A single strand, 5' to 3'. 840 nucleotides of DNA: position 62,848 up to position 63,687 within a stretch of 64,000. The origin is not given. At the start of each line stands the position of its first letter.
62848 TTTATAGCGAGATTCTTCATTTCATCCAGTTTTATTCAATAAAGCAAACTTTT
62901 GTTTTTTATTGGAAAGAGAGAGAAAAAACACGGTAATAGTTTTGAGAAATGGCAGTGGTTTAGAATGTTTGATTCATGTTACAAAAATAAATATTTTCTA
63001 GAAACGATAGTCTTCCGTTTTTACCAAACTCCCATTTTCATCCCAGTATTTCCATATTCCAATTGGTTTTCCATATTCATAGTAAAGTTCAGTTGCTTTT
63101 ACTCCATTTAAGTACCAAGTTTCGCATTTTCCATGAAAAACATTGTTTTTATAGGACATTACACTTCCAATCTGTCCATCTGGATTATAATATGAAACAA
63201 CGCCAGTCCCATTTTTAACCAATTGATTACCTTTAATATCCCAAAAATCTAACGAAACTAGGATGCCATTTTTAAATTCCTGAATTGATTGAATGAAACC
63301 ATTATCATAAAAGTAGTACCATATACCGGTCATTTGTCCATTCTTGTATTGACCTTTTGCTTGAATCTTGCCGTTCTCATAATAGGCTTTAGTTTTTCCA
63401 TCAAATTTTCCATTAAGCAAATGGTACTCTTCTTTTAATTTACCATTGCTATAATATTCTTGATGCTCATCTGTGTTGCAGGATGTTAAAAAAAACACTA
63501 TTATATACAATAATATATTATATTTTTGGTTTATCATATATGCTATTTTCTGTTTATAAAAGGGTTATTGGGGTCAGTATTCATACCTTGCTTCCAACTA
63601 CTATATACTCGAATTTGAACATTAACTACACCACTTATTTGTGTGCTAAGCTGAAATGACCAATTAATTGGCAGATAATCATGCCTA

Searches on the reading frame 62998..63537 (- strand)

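Call 94: search_protein_families(library=pfam, proteins=[window:62998-63537:-], max_evalue=0.001)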
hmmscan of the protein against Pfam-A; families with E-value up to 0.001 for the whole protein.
window:62998-63537:- (179 aa): 1 family
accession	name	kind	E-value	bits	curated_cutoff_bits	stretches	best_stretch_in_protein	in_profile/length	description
PF07661.19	MORN_2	-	1.5e-20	71.3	29.6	1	46-66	2-22/22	MORN repeat variant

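Call 95: search_protein_families(library=ncbifam, proteins=[window:62998-63537:-], max_evalue=0.1)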
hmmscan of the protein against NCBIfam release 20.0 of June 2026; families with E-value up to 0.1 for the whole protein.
window:62998-63537:- (179 aa): 1 family
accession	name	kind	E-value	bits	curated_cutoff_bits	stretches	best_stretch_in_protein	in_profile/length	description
NF033566.1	adhes_LIC20035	equivalog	1.5e-05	24.1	250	1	24-87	191-259/434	LIC20035 family adhesin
